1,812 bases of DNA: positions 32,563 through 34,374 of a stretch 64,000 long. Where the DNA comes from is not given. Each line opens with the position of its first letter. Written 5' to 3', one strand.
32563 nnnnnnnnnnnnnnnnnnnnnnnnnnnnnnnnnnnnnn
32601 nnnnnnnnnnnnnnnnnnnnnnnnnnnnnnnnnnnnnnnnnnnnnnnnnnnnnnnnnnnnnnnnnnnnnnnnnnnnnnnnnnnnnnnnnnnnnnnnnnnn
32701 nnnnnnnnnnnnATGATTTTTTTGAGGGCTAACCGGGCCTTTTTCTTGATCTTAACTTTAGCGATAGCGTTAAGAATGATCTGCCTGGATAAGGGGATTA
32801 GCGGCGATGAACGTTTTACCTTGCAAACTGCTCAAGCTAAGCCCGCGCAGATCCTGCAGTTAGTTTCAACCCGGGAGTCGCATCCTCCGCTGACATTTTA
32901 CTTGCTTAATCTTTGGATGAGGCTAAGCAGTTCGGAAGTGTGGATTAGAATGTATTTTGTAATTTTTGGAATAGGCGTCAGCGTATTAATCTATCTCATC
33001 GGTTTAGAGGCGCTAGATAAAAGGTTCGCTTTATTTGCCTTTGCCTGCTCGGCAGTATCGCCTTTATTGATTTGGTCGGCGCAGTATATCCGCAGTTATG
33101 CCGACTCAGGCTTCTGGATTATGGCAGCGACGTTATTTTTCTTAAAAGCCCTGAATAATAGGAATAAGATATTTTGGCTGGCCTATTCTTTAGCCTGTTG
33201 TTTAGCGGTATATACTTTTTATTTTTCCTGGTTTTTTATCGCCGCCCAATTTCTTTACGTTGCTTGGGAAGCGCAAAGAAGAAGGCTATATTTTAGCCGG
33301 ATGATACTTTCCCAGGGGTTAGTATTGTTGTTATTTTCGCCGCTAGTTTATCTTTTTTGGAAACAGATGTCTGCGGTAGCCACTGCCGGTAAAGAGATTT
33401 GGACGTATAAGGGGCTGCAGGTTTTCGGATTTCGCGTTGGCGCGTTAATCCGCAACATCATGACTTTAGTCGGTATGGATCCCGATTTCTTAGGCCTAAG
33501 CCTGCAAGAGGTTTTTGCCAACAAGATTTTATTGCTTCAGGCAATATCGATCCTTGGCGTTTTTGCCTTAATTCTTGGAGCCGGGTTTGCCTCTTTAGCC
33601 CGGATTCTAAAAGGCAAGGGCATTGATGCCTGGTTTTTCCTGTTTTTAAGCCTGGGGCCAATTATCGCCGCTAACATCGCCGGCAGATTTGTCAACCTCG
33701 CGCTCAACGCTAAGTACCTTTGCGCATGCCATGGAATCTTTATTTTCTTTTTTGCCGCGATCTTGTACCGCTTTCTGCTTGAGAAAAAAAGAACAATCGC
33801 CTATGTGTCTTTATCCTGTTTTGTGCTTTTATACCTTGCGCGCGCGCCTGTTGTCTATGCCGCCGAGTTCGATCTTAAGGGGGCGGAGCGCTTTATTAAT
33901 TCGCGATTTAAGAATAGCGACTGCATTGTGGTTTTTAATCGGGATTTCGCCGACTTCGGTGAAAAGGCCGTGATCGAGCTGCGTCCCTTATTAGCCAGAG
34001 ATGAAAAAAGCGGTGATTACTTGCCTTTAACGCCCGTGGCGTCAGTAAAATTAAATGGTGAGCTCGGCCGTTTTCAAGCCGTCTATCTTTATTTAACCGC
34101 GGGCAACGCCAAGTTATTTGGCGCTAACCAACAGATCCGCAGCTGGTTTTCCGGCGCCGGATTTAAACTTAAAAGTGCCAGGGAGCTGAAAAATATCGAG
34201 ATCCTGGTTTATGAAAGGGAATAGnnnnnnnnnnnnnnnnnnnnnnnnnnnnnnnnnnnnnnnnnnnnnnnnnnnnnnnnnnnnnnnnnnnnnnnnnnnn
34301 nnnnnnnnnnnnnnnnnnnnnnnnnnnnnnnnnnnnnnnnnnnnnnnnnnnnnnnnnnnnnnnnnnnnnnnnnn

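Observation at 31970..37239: DPM1-like GT2 followed by three consecutive ArnT/PMT-like GT-C membrane transferases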

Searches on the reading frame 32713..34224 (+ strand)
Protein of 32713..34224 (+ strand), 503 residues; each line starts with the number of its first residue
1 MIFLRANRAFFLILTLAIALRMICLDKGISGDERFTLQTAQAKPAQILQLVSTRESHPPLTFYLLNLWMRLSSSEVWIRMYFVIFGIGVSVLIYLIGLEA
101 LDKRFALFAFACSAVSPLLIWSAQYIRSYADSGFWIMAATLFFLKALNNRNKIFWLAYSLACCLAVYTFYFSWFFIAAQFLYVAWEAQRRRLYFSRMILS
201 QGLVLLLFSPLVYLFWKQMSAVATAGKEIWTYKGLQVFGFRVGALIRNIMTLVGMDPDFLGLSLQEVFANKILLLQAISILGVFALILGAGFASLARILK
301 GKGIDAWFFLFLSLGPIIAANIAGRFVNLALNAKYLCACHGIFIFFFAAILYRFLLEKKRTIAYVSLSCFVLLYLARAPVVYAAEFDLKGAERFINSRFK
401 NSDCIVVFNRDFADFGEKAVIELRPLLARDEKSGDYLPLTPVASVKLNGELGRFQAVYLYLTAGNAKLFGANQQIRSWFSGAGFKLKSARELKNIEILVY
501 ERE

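Call 5: search_protein_families(library=pfam, proteins=[window:32713-34224:+], max_evalue=0.01)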
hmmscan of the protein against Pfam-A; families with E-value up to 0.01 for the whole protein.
window:32713-34224:+ (503 aa): 1 family
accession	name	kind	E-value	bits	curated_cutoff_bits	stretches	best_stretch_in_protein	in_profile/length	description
PF13231.12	PMT_2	-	1.9e-11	44.9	26.1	1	56-213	1-159/160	Dolichyl-phosphate-mannose-protein mannosyltransferase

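Call 6: search_protein_families(library=ncbifam, proteins=[window:32713-34224:+], max_evalue=0.01)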
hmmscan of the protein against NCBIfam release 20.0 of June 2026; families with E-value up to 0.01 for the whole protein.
window:32713-34224:+ (503 aa): 0 families

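Call 20: find_homologous_proteins(query=window:32713-34224:+, max_evalue=0.001)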
Query window:32713-34224:+ (503 aa): 8 proteins with E <= 0.001 among 8000 candidates.
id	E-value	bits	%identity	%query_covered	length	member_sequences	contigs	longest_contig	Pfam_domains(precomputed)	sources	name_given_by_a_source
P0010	6.7e-72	261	34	96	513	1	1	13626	-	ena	-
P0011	9.8e-48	181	29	98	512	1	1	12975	PF13231.13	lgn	-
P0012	6.9e-11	60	28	43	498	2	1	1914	PF13231.13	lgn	-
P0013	7.4e-11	60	30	39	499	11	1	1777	PF13231.13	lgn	-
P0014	7.6e-11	60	29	35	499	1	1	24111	PF13231.13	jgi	jgi:hypothetical protein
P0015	1.1e-9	56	28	42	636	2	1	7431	PF13231.13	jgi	-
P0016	2.7e-8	51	26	75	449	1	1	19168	PF13231.13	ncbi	ncbi:MAG: glycosyltransferase family 39 protein [bacterium]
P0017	2.2e-4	38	27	30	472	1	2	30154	PF02366.25,PF13231.13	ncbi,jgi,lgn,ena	jgi:uncharacterized membrane protein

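Call 22: find_encoding_contigs(protein=P0010, flank=10000, max_places=2)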
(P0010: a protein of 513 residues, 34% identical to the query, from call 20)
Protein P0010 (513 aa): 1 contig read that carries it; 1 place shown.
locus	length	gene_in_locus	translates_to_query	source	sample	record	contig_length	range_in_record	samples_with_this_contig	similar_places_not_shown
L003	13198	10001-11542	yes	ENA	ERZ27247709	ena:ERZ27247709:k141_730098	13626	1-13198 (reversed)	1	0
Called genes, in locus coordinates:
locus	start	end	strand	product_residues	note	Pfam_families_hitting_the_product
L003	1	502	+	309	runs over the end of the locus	?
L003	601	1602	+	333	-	PF27889:PLP_IMCC1989, PF01041:DegT_DnrJ_EryC1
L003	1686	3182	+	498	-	PF02310:B12-binding, PF04055:Radical_SAM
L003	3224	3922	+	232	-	PF13489:Methyltransf_23, PF01209:Ubie_methyltran (weak), PF07021:MetW (weak), PF13847:Methyltransf_31, PF02353:CMAS, PF08241:Methyltransf_11, PF08242:Methyltransf_12, PF13649:Methyltransf_25, +1 more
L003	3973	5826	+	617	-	PF27859:LIC12162 (faint)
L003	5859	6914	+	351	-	PF00534:Glycos_transf_1, PF13692:Glyco_trans_1_4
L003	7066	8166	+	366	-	PF02350:Epimerase_2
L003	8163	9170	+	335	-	PF00106:adh_short (faint), PF01073:3Beta_HSD, PF01370:Epimerase, PF02719:Polysacc_synt_2, PF04321:RmlD_sub_bind, PF16363:GDP_Man_Dehyd, PF07993:NAD_binding_4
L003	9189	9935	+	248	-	PF00535:Glycos_transf_2, PF13641:Glyco_tranf_2_3 (weak)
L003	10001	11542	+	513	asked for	-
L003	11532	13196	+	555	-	?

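Call 24: find_encoding_contigs(protein=P0011, flank=10000, max_places=2)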
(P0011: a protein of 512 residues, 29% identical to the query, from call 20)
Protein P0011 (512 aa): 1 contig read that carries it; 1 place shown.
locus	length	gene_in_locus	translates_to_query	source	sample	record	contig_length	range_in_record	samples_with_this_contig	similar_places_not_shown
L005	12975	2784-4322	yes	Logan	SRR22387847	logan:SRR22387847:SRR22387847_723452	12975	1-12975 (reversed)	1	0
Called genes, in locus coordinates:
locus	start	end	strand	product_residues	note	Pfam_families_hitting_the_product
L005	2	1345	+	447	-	?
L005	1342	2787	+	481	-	PF13231:PMT_2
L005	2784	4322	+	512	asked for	PF13231:PMT_2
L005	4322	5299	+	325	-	PF01073:3Beta_HSD, PF01370:Epimerase, PF02719:Polysacc_synt_2, PF04321:RmlD_sub_bind, PF13460:NAD_binding_10 (weak), PF16363:GDP_Man_Dehyd, PF07993:NAD_binding_4 (weak)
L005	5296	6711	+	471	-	PF02310:B12-binding, PF04055:Radical_SAM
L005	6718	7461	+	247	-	PF00535:Glycos_transf_2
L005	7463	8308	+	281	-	PF00795:CN_hydrolase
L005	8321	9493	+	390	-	-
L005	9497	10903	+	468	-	PF02310:B12-binding, PF04055:Radical_SAM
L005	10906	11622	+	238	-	PF00535:Glycos_transf_2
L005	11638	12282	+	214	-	PF01209:Ubie_methyltran (weak), PF13489:Methyltransf_23, PF13847:Methyltransf_31, PF08241:Methyltransf_11, PF08242:Methyltransf_12, PF13649:Methyltransf_25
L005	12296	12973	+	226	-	?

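Call 29: search_solved_structures(query=A1, max_evalue=10, show_alignments=1)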
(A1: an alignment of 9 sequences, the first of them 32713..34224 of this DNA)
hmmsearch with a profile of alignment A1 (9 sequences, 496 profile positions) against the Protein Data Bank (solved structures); distinct sequences matched with E-value up to 10: 3.
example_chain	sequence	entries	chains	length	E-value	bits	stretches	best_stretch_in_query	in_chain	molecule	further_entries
5xj5_A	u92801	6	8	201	0.025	16.7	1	207-310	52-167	Glycerol-3-phosphate acyltransferase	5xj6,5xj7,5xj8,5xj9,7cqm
3waj_A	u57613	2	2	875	0.041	15.9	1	87-121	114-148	Transmembrane oligosaccharyl transferase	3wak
5gmy_A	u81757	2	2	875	0.041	15.9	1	87-121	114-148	Transmembrane oligosaccharyl transferase, putative | Dolichyl-phosphooligosaccharide-protein glycotransferase 3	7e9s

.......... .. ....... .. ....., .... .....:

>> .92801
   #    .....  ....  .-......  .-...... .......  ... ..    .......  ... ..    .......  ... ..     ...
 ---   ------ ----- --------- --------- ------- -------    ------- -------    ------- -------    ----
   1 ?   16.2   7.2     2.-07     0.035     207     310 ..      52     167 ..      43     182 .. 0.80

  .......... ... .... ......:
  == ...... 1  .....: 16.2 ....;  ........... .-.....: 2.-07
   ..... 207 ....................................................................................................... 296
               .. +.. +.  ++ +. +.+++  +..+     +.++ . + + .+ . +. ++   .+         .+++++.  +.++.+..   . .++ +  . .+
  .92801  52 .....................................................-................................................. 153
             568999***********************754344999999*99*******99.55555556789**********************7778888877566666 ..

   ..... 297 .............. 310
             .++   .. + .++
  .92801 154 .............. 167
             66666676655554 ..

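Call 48: search_protein_families(library=pfam, proteins=[L003:11532-13196:+, L005:1342-2787:+], max_evalue=0.1)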
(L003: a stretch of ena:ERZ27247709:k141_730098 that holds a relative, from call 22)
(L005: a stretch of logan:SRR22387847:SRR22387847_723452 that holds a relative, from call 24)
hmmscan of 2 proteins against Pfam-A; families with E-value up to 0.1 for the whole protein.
L003:11532-13196:+ (555 aa): 1 family
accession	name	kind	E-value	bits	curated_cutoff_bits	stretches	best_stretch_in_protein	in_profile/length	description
PF17158.10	MASE4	-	4.8e-05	23.3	28.4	1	227-350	78-213/239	Membrane-associated sensor, integral membrane domain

L005:1342-2787:+ (481 aa): 1 family
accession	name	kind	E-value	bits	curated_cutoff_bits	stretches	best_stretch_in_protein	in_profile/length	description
PF13231.12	PMT_2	-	1.9e-13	51.4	26.1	1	71-220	6-154/160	Dolichyl-phosphate-mannose-protein mannosyltransferase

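Call 52: find_related_loci(query=A4, collection=genome_contigs, flank=10000)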
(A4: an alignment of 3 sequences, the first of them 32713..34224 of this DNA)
Query A4 (503 aa) in genome_contigs; peptide patterns used: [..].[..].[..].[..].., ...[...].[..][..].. (x = any residue, [..] = any of these).
20 stretches matched a pattern; 4 encode a relative of the query (tblastn E <= 1e-3); 4 distinct loci.
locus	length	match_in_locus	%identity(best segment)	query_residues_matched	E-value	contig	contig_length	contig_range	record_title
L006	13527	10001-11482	32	10-502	9e-80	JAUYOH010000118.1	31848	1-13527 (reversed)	MAG: Candidatus Omnitrophota bacterium isolate C4_maxbin.042 C4_k141_596415, whole genome shotgun sequence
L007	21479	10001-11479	30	12-502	4e-70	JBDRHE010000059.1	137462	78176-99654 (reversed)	MAG: Candidatus Omnitrophota bacterium isolate MEGAHIT-group-1.488 k141_2262509, whole genome shotgun sequence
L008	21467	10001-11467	31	12-497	5e-61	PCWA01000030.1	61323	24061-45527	MAG: Candidatus Omnitrophica bacterium CG11_big_fil_rev_8_21_14_0_20_42_13 CG11_8_21_14_0.20_scaffold_331_c, whole genom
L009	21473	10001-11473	28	13-502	6e-52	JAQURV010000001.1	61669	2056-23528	MAG: Candidatus Omnitrophota bacterium isolate STD1_81 NODE_945_length_61669_cov_2.954015_Sandtown_D1, whole genome shot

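Call 55: predict_structure(alignment_id=A1)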
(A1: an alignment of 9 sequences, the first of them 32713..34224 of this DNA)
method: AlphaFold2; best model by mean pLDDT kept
length: 503 residues; sequences in the alignment: 9
mean_pLDDT: 79.0   pTM: 0.84
mean pLDDT of the five models: 79.0, 78.8, 78.1, 77.3, 76.6
residues with pLDDT >= 90: 129; 70-90: 263; 50-70: 71; < 50: 40
segments of 3 or more residues with pLDDT < 50: 1-4, 220-235, 257-268, 464-471
pLDDT, mean of each block of 10 residues (from residue 1): 63 93 84 82 87 67 92 93 95 94 91 90 86 94 89 92 89 89 85 84 84 59 38 48 70 60 46 67 81 85 82 85 64 78 91 86 83 75 78 89 84 73 76 68 78 88 50 70 87 84 87
secondary structure, 60 per line:
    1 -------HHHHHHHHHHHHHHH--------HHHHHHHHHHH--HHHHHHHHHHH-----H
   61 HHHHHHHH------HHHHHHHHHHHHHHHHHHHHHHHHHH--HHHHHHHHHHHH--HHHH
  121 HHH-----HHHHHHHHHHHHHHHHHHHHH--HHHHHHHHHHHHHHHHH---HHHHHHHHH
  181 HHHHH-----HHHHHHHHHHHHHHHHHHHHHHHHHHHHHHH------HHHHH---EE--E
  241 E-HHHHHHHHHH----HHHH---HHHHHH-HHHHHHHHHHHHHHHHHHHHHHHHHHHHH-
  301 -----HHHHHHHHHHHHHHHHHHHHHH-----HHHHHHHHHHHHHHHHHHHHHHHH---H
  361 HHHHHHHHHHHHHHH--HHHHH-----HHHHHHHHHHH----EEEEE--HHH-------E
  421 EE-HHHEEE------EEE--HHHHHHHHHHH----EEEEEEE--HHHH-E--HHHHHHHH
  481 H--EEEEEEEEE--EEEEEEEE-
elements in order: H8-22 H31-41 H44-54 H60-68 H75-100 H103-114 H117-123 H129-149 H152-168 H172-185 H191-221 H228-232 H243-252 H257-260 H264-269 H271-299 H306-327 H333-356 H360-375 H378-382 H388-398 E403-407 E420-422 E427-429 E436-438 H441-451 E456-462 H465-468 H473-481 E484-492 E495-502

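Call 58: fold_search(model_id=the predicted structure, library=pdb)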
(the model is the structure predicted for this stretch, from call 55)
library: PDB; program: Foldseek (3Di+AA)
matches with E <= 10: 494; with E <= 0.001: 30
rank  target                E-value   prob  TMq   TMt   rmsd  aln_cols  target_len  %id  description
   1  6gxc_A                8.5e-07  1.00  0.52  0.39   9.7       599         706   13  Bacterial oligosaccharyltransferase PglB in complex with an inhibitory peptide and a reactive lipid-linked oligosaccha (released 2018-11-14)
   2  5ogl_A                1.5e-06  1.00  0.52  0.39  10.0       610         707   13  Structure of bacterial oligosaccharyltransferase PglB in complex with an acceptor peptide and an lipid-linked oligosac (released 2017-10-25)
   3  7oci_F                1.8e-06  1.00  0.48  0.40  12.2       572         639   12  Cryo-EM structure of yeast Ost6p containing oligosaccharyltransferase complex (released 2022-02-16)
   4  8age_A                2.0e-06  1.00  0.50  0.40  13.1       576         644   12  Structure of yeast oligosaccharylransferase complex with acceptor peptide bound (released 2022-12-07)
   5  8agc_A                2.1e-06  1.00  0.49  0.38  15.2       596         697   12  Structure of yeast oligosaccharylransferase complex with lipid-linked oligosaccharide and non-acceptor peptide bound (released 2022-12-07)
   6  8b6l_I                2.6e-06  1.00  0.49  0.38  18.3       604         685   12  Subtomogram average of the human Sec61-TRAP-OSTA-translocon (released 2022-12-07)
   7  9n9j_I                2.7e-06  1.00  0.49  0.38  18.2       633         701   14  Structure of a GRP94 folding intermediate engaged with a CCDC134- and FKBP11-bound secretory translocon (released 2025-11-19)
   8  7e9s_A                7.2e-06  1.00  0.50  0.31  14.2       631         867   13  Archaeal oligosaccharyltransferase AglB from Archaeoglobus fulgidus in complex with an inhibitory peptide and a dolich (released 2021-09-08)
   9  3rce_A                7.2e-06  1.00  0.49  0.38  10.6       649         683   12  Bacterial oligosaccharyltransferase PglB (released 2011-06-15)
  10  6s7o_A                9.7e-06  1.00  0.51  0.41  12.7       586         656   12  Cryo-EM structure of human oligosaccharyltransferase complex OST-A (released 2019-12-18)
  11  6s7t_A                1.1e-05  1.00  0.51  0.39  15.6       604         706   11  Cryo-EM structure of human oligosaccharyltransferase complex OST-B (released 2019-12-18)
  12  3waj                  1.1e-05  1.00  0.52  0.35  15.6       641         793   13  Crystal structure of the Archaeoglobus fulgidus oligosaccharyltransferase (O29867_ARCFU) complex with Zn and sulfate (released 2013-10-30)
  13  3wak                  1.4e-05  1.00  0.51  0.33  13.9       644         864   14  Crystal structure of the Archaeoglobus fulgidus oligosaccharyltransferase (O29867_ARCFU) in the apo form (released 2013-10-30)
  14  9i5k_A                2.2e-05  1.00  0.48  0.49  13.2       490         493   14  Structure of the Chaetomium thermophilum Pmt4 homodimer (C2 symmetry) (released 2025-12-24)
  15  7zli_A                2.3e-05  1.00  0.43  0.35  12.7       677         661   11  Cryo-EM structure of C-mannosyltransferase CeDPY19, in complex with Dol25-P-Man and bound to CMT2-Fab and anti-Fab nan (released 2023-01-11)
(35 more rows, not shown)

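Call 60: search_protein_families(library=pfam, proteins=[L007:16153-17802:+, L007:18391-19824:+, L007:12354-13748:+, L007:11466-12353:+, L007:13851-14735:+, L009:15252-16685:+, L008:2229-3812:+, L008:8457-9980:+, L006:7354-8889:+, L007:7508-8494:+], max_evalue=0.01)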
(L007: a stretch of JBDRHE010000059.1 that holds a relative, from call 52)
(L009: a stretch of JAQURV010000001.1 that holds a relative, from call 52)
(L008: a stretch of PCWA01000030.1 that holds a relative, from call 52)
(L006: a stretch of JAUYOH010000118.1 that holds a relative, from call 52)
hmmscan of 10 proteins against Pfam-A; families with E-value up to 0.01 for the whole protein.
L007:16153-17802:+ (549 aa): 1 family
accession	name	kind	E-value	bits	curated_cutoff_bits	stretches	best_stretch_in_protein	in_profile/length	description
PF13231.12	PMT_2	-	7.9e-16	59.1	26.1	1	114-225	24-136/160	Dolichyl-phosphate-mannose-protein mannosyltransferase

L007:18391-19824:+ (477 aa): 1 family
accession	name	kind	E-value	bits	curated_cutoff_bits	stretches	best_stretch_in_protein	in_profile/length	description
PF02366.24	PMT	-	0.00042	20.4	22.7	1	161-292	84-218/245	Dolichyl-phosphate-mannose-protein mannosyltransferase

L007:12354-13748:+ (464 aa): 1 family
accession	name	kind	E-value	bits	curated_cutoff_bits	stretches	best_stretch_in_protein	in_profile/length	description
PF03062.24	MBOAT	-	1e-30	107.6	27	1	132-352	63-303/337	MBOAT, membrane-bound O-acyltransferase family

L007:11466-12353:+ (295 aa): 0 families

L007:13851-14735:+ (294 aa): 3 families
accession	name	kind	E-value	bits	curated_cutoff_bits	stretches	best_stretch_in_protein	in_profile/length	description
PF00535.33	Glycos_transf_2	-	3.9e-28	98.9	23.3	1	13-169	1-164/168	Glycosyl transferase family 2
PF13641.12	Glyco_tranf_2_3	-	5e-06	27.1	27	1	12-120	3-119/230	Glycosyltransferase like family 2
PF10111.15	Glyco_tranf_2_2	-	0.00025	21.1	27.3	1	13-112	1-104/276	Glycosyltransferase like family 2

L009:15252-16685:+ (477 aa): 13 families
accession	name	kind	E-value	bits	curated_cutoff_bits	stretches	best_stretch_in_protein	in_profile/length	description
PF01593.30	Amino_oxidase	-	7.5e-23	81.9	19.8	1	12-309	1-289/443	Flavin containing amine oxidoreductase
PF13450.12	NAD_binding_8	-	4.9e-19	68.8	21.9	1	7-71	1-67/68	NAD(P)-binding Rossmann-like domain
PF01266.30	DAO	-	2.1e-08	34.5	27.9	1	4-39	1-36/353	FAD dependent oxidoreductase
PF00890.30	FAD_binding_2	-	4.3e-07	29.9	20.4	1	5-45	2-41/414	FAD binding domain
PF12831.13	FAD_oxidored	-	1.6e-06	28.1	27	1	5-42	2-39/416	FAD dependent oxidoreductase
PF01946.23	Thi4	-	6.5e-06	26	26.2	1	3-39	18-55/235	Thi4 family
PF01494.25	FAD_binding_3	-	1.5e-05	24.8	22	1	4-34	3-33/349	FAD binding domain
PF07992.20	Pyr_redox_2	-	0.00023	21.2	26.1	1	4-37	2-31/291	Pyridine nucleotide-disulphide oxidoreductase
PF00070.33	Pyr_redox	-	0.00054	20.8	22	1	4-38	1-35/82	Pyridine nucleotide-disulphide oxidoreductase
PF03486.20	HI0933_like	-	0.0024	17.8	50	1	4-38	2-36/244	HI0933-like protein Rossmann domain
PF00743.25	FMO-like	-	0.0025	16.8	22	1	2-41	1-40/532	Flavin-binding monooxygenase-like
PF13738.12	Pyr_redox_3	-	0.0068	16.1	30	0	6-50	1-45/305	Pyridine nucleotide-disulphide oxidoreductase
PF01134.28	GIDA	-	0.0085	15.6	22.1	0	5-40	2-38/391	Glucose inhibited division protein A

L008:2229-3812:+ (527 aa): 1 family
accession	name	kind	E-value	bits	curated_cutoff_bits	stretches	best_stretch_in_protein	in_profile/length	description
PF13231.12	PMT_2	-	8.7e-09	36.2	26.1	1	71-213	15-158/160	Dolichyl-phosphate-mannose-protein mannosyltransferase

L008:8457-9980:+ (507 aa): 2 families
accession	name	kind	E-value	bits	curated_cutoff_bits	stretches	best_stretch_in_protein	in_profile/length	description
PF13231.12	PMT_2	-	4.7e-17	63.1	26.1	1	77-226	6-154/160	Dolichyl-phosphate-mannose-protein mannosyltransferase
PF02366.24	PMT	-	2.2e-07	31.1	22.7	1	86-232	75-236/245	Dolichyl-phosphate-mannose-protein mannosyltransferase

L006:7354-8889:+ (511 aa): 2 families
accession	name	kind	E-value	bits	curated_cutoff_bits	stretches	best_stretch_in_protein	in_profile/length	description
PF13231.12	PMT_2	-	6.9e-17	62.6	26.1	1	78-228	6-154/160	Dolichyl-phosphate-mannose-protein mannosyltransferase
PF02366.24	PMT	-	8.9e-08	32.4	22.7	1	90-219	78-219/245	Dolichyl-phosphate-mannose-protein mannosyltransferase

L007:7508-8494:+ (328 aa): 2 families
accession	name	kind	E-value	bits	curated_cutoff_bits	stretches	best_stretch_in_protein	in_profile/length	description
PF01522.26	Polysacc_deac_1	-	3.6e-20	72.6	23.1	1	38-148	14-121/124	Polysaccharide deacetylase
PF10096.14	DUF2334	-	0.00026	21.1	26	1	74-161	56-161/203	Uncharacterized protein conserved in bacteria (DUF2334)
